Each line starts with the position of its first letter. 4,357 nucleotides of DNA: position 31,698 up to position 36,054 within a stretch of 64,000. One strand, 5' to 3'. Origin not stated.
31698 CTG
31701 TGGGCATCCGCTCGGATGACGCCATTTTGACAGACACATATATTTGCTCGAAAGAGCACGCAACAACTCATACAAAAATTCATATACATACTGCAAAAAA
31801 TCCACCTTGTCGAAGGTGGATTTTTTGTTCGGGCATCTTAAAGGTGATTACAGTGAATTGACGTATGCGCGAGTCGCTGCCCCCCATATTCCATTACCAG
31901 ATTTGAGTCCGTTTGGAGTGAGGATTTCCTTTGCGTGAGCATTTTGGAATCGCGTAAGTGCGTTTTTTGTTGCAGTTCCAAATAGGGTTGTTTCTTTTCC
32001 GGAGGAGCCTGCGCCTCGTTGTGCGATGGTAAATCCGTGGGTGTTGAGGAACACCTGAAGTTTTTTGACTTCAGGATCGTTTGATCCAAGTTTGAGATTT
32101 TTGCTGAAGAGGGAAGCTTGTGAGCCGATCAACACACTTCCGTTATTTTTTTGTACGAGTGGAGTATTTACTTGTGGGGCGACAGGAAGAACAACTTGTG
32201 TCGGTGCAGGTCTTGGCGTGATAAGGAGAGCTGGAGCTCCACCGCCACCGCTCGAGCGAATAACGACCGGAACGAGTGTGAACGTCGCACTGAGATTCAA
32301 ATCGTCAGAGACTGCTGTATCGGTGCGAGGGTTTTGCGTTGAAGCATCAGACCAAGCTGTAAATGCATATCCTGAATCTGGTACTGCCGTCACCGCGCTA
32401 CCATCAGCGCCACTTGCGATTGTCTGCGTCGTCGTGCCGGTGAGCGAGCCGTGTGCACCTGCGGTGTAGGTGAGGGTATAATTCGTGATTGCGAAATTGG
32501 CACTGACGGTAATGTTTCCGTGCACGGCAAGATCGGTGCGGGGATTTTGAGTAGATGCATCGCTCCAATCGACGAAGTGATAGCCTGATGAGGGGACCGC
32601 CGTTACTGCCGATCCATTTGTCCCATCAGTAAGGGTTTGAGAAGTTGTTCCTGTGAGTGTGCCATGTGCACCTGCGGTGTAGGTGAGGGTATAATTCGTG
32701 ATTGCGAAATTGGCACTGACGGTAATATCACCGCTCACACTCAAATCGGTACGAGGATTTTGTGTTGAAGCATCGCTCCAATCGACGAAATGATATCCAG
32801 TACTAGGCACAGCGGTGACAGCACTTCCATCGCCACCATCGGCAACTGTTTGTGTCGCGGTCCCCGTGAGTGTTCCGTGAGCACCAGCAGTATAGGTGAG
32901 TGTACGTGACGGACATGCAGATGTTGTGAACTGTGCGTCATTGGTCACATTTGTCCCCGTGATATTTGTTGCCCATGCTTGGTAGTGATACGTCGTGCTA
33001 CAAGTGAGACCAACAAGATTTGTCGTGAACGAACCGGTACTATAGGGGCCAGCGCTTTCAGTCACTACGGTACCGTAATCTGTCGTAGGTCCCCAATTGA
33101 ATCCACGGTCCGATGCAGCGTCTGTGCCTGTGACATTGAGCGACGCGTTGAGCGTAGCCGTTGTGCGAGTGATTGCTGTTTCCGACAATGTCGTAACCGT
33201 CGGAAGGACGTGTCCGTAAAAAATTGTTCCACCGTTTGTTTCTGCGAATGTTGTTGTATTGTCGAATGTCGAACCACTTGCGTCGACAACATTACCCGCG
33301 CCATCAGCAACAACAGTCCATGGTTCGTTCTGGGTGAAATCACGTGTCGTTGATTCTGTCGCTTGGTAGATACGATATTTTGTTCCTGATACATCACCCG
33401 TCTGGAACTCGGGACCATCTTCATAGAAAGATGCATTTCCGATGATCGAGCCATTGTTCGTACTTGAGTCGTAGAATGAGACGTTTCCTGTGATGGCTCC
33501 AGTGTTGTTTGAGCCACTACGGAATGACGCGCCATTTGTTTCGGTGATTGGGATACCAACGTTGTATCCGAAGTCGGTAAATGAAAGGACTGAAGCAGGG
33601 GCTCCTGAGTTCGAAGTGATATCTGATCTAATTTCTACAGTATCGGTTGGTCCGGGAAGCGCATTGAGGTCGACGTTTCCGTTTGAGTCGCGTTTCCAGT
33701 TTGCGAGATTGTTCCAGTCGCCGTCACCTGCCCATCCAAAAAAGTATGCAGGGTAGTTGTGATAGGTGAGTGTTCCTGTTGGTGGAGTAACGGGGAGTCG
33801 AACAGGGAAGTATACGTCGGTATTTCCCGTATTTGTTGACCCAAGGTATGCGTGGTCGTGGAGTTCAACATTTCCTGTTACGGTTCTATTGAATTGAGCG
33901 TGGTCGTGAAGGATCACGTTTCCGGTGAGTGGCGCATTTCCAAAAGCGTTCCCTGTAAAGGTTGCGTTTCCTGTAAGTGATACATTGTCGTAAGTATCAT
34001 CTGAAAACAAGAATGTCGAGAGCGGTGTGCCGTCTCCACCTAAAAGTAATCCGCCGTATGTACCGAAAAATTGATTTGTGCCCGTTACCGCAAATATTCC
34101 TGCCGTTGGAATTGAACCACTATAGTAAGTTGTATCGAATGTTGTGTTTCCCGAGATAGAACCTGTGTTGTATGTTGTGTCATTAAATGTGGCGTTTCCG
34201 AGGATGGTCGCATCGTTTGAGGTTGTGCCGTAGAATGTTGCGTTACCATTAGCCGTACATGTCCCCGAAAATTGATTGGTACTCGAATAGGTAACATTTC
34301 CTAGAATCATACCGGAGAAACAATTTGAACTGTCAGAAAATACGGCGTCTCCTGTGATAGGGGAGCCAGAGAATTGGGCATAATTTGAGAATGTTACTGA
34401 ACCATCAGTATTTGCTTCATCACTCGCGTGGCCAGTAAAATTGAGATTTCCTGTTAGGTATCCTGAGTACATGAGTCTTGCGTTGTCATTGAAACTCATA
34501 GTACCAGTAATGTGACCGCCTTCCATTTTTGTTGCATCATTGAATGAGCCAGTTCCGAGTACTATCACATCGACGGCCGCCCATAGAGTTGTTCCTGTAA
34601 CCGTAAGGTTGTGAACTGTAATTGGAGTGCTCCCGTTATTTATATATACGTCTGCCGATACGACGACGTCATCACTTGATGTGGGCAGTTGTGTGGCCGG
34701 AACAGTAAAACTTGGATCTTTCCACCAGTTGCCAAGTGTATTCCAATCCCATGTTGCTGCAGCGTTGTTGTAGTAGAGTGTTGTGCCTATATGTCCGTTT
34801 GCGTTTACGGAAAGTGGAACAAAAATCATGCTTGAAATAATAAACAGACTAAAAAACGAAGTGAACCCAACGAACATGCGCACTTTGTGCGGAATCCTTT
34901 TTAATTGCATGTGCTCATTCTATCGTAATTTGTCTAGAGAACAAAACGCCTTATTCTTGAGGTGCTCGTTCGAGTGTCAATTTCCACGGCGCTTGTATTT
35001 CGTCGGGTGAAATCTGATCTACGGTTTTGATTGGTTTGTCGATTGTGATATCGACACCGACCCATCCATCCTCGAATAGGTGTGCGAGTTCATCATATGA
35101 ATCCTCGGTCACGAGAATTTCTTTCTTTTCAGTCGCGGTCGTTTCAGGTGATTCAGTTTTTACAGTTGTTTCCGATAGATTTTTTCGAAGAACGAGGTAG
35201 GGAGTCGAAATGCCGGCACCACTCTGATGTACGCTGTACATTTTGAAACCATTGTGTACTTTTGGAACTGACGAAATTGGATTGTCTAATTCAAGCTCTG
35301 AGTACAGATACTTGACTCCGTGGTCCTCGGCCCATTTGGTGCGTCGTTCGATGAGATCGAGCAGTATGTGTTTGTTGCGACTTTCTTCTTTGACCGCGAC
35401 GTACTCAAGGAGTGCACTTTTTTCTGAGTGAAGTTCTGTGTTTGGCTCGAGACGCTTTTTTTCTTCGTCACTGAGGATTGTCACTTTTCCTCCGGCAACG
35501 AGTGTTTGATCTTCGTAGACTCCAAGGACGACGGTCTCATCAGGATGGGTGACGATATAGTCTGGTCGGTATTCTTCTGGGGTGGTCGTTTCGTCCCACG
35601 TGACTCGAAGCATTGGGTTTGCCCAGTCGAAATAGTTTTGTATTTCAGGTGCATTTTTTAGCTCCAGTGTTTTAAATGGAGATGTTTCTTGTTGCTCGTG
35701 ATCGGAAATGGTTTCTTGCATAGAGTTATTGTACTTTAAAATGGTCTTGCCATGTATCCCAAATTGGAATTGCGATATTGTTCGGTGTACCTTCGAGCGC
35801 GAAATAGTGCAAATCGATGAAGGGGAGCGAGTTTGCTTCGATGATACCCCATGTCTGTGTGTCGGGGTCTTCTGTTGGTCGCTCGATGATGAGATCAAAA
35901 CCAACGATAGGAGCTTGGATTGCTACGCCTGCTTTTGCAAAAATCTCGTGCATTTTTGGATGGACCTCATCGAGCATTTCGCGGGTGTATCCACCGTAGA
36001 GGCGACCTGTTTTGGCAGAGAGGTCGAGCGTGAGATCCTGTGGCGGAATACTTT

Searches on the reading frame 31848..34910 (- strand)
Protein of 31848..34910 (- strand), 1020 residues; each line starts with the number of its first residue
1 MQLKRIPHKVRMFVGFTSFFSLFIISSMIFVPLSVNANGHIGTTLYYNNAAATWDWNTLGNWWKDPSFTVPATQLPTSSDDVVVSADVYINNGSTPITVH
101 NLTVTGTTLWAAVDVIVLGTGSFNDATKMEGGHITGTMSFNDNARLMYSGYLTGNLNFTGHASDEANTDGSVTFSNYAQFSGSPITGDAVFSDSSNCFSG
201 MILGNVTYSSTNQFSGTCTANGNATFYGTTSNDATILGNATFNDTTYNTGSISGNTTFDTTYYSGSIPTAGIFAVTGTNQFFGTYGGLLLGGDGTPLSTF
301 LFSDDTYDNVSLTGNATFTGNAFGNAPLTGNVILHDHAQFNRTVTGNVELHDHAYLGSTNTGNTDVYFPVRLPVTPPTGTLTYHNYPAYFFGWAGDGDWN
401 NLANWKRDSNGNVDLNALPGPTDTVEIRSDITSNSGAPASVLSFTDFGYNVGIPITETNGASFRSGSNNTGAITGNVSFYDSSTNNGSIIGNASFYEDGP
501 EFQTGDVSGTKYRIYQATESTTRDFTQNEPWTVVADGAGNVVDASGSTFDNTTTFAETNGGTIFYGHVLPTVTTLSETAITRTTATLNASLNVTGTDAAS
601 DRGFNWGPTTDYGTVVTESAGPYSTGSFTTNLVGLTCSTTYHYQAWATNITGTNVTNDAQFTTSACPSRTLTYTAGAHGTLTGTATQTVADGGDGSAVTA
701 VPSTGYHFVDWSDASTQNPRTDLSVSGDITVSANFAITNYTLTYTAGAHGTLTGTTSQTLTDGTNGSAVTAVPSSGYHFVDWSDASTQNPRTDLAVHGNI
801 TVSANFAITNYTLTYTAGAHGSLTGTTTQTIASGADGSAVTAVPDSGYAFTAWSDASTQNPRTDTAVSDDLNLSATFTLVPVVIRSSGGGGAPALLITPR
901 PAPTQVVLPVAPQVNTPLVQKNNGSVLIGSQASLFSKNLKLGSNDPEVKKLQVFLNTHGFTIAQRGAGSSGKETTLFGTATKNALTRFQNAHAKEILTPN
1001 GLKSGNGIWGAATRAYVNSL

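Call 32: search_protein_families(library=pfam, proteins=[window:31848-34910:-], max_evalue=0.001)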
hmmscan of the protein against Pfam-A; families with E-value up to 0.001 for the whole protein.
window:31848-34910:- (1020 aa): 2 families
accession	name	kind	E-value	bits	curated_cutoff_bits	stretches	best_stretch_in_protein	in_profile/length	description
PF18998.6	Flg_new_2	-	3.5e-27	94.6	23.6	3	740-808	1-71/73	Divergent InlB B-repeat domain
PF01471.23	PG_binding_1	-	1.1e-05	25.9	23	1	945-992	2-41/57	Putative peptidoglycan binding domain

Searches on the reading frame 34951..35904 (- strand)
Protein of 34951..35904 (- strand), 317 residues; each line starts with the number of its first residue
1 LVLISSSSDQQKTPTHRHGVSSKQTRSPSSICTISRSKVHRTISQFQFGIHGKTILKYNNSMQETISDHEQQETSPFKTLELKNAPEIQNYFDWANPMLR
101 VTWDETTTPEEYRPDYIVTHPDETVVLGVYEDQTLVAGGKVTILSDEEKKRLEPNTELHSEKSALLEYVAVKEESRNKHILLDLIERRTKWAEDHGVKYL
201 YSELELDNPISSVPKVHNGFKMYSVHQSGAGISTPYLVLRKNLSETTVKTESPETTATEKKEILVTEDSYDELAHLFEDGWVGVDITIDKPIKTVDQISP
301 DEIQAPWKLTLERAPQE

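Call 32: search_protein_families(library=pfam, proteins=[window:34951-35904:-], max_evalue=0.001)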
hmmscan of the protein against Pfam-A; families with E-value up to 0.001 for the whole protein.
window:34951-35904:- (317 aa): 1 family
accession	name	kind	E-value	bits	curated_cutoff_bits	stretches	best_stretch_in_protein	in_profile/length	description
PF00583.31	Acetyltransf_1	-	8.4e-06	26.5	20.7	1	91-209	4-105/116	Acetyltransferase (GNAT) family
